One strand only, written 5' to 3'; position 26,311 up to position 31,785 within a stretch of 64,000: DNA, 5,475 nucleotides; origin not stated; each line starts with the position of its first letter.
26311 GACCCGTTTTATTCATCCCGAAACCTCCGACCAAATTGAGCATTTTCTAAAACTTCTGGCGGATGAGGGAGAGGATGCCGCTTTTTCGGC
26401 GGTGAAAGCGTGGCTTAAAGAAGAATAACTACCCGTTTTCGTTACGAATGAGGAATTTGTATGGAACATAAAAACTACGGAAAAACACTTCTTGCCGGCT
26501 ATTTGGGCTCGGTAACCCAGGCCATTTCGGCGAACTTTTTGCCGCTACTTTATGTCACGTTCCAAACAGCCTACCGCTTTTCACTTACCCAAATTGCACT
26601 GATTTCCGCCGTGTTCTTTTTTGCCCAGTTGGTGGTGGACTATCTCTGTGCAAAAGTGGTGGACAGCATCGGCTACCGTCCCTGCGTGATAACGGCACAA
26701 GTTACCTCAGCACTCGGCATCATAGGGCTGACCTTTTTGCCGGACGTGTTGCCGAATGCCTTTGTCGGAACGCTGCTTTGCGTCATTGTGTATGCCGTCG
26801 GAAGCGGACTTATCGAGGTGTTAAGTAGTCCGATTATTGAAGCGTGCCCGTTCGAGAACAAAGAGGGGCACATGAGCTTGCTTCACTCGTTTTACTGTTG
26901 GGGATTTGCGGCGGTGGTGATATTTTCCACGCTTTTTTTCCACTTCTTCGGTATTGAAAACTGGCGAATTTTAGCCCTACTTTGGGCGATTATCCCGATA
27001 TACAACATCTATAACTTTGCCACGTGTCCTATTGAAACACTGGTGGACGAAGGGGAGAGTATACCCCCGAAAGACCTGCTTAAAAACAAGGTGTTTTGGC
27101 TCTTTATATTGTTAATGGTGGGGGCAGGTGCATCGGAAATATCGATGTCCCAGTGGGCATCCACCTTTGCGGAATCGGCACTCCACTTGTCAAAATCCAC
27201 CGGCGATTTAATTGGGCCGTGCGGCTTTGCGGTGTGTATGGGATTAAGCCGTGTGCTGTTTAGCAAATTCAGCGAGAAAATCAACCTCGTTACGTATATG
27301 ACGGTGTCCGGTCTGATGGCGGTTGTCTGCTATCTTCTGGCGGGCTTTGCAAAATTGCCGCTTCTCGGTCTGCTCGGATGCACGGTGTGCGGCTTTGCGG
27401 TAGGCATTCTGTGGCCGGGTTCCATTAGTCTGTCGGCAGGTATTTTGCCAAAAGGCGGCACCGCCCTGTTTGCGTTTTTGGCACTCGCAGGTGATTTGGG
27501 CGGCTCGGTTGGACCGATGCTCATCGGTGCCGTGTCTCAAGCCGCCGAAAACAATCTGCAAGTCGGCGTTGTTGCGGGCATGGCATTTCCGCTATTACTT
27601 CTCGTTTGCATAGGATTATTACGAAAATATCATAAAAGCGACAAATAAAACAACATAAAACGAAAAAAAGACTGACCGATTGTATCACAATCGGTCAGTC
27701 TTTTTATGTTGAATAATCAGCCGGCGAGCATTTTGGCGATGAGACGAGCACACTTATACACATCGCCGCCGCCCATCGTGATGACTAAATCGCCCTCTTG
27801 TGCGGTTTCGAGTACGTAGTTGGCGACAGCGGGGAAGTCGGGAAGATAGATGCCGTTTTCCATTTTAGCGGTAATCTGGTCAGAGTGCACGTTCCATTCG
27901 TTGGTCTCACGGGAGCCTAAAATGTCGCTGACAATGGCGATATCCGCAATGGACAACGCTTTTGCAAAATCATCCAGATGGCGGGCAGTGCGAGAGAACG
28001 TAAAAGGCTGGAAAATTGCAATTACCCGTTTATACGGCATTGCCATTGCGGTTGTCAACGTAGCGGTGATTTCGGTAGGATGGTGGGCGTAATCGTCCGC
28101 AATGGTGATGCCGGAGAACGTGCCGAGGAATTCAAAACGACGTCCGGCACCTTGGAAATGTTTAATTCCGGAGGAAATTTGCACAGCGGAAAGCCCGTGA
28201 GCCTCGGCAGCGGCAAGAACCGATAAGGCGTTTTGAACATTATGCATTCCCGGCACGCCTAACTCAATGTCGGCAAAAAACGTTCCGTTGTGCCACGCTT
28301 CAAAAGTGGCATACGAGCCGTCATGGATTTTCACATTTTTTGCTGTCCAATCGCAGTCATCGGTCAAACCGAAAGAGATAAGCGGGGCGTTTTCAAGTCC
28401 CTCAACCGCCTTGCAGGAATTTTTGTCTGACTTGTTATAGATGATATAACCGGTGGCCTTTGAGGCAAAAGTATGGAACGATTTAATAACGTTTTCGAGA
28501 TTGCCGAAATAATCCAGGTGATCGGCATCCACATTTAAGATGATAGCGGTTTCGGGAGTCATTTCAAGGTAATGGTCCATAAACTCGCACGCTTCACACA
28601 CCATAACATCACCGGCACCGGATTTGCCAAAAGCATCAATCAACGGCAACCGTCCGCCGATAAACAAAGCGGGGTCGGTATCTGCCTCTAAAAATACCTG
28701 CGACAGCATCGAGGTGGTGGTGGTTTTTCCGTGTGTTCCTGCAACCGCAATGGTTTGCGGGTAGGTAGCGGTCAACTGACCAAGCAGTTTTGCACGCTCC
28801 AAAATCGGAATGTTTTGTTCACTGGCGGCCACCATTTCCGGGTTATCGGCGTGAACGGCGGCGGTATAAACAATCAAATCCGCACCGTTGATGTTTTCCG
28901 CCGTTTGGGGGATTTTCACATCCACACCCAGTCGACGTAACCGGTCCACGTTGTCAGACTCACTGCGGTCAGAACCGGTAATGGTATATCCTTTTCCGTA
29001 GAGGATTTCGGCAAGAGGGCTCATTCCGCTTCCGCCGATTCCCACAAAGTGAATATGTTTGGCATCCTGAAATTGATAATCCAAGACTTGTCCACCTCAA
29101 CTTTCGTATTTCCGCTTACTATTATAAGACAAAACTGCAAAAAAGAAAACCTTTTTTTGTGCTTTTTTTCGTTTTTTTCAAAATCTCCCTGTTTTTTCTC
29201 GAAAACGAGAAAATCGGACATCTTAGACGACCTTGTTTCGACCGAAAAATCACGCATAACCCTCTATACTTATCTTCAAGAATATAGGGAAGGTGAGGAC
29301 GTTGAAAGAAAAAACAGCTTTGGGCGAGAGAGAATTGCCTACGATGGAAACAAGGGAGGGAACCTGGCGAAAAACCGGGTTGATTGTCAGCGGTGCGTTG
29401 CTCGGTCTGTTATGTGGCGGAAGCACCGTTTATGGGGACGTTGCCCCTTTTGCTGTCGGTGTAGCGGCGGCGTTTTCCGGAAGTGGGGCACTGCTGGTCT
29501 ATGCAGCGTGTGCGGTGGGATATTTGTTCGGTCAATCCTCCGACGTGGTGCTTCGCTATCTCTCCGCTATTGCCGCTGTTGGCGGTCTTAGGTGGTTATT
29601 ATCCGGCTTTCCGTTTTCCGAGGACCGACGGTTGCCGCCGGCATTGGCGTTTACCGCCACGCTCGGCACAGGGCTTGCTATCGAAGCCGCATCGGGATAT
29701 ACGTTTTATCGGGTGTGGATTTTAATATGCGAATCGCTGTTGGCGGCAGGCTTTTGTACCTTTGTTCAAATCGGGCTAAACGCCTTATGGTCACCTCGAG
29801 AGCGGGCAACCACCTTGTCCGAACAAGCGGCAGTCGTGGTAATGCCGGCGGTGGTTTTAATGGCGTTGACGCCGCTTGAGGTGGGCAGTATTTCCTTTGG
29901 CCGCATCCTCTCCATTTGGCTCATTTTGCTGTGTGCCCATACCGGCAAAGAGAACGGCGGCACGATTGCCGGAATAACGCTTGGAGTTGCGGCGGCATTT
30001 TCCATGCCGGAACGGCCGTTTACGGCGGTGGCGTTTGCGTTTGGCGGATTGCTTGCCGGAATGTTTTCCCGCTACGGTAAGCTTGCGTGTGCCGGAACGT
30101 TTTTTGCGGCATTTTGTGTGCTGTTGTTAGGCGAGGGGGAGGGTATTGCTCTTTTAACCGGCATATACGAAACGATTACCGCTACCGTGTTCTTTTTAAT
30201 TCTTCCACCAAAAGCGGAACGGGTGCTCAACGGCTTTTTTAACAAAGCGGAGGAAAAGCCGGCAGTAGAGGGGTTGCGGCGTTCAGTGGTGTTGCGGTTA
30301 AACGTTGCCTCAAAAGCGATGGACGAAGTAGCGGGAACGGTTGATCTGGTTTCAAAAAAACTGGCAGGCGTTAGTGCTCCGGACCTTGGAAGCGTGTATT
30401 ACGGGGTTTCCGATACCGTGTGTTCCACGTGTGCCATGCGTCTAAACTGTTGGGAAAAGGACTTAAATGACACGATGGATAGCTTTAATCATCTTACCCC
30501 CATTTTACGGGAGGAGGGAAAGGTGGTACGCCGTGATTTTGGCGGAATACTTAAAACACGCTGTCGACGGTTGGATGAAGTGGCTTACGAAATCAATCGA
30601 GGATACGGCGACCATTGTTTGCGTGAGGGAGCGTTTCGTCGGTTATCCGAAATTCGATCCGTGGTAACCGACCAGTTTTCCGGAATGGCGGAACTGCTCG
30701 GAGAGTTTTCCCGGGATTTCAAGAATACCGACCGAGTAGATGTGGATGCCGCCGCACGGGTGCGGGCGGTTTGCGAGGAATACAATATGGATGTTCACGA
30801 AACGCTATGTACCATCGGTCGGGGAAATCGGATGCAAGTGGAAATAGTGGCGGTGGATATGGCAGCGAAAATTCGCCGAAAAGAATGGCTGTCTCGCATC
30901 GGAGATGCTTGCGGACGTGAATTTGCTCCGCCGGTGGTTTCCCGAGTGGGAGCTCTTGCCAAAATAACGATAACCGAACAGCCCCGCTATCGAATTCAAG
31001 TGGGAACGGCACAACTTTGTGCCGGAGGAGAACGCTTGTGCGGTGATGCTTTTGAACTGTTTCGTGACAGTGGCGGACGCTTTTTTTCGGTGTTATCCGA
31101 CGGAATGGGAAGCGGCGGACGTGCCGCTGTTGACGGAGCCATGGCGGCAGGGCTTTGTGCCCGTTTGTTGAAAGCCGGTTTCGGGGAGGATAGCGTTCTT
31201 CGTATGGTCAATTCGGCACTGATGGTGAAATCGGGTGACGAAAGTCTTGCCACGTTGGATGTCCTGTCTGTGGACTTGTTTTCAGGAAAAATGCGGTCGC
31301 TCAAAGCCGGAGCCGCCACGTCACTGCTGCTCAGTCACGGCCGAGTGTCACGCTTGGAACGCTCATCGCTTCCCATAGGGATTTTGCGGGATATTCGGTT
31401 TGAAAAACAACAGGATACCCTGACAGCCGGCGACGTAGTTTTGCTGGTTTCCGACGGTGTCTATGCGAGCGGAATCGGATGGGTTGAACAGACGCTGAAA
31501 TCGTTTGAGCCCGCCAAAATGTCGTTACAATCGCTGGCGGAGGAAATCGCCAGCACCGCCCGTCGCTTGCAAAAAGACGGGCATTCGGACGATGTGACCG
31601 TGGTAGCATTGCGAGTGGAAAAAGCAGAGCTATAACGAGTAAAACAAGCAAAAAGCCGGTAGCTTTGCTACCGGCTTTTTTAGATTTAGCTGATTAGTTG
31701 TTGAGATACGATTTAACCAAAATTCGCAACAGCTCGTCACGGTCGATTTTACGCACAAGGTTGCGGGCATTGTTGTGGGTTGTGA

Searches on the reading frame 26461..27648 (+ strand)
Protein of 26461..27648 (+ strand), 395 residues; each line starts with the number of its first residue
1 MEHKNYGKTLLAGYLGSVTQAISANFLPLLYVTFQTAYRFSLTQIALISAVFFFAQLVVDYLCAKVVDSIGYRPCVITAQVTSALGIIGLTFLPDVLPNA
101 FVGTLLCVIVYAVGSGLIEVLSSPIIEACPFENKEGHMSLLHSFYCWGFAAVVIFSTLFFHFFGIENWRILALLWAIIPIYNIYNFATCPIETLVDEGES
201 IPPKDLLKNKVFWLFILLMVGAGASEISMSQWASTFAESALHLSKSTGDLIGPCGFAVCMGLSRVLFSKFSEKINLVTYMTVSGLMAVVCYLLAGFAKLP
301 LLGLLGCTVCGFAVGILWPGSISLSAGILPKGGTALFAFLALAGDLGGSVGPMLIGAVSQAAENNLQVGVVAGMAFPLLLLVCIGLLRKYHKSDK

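Call 59: search_protein_families(library=pfam, proteins=[window:26461-27648:+], max_evalue=0.00001)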
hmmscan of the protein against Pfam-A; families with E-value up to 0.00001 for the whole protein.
window:26461-27648:+ (395 aa): 1 family
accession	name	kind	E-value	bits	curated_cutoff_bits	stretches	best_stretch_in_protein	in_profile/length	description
PF07690.21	MFS_1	-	5.2e-30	105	33.4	2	19-352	7-347/347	Major Facilitator Superfamily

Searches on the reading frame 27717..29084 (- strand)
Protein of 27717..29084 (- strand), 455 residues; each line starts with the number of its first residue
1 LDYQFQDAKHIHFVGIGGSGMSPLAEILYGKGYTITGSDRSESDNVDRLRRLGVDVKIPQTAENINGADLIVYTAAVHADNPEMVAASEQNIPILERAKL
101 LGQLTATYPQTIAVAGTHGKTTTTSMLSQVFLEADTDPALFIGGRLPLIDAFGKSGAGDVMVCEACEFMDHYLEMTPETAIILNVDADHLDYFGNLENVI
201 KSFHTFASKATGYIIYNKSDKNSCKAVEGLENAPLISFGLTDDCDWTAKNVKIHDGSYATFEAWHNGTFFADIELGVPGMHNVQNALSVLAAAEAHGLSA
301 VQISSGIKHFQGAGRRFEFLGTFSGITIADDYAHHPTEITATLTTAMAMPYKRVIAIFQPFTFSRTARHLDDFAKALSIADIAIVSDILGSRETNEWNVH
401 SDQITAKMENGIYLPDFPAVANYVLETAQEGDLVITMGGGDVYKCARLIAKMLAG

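Call 59: search_protein_families(library=pfam, proteins=[window:27717-29084:-], max_evalue=0.00001)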
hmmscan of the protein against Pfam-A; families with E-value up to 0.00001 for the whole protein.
window:27717-29084:- (455 aa): 3 families
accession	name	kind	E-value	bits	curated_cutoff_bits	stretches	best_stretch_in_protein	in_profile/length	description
PF01225.30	Mur_ligase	-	1.6e-26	92.9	21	1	10-108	1-94/95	Mur ligase family, catalytic domain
PF08245.18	Mur_ligase_M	-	1.3e-25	91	24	1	114-293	1-200/200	Mur ligase middle domain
PF02875.26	Mur_ligase_C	-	1.4e-20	74.9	28.4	1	315-439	1-126/127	Mur ligase, glutamate ligase domain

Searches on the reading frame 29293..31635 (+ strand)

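Call 59: search_protein_families(library=pfam, proteins=[window:29293-31635:+], max_evalue=0.00001)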
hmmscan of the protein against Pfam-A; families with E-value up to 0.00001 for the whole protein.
window:29293-31635:+ (780 aa): 2 families
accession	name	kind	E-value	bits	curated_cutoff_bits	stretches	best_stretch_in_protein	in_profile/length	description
PF19732.4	SpoIIE_N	-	2.8e-34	119.1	27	1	35-503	45-522/605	Stage II sporulation protein E N-terminal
PF07228.17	SpoIIE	-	6.5e-27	95.2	25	1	594-775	2-191/192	Stage II sporulation protein E (SpoIIE)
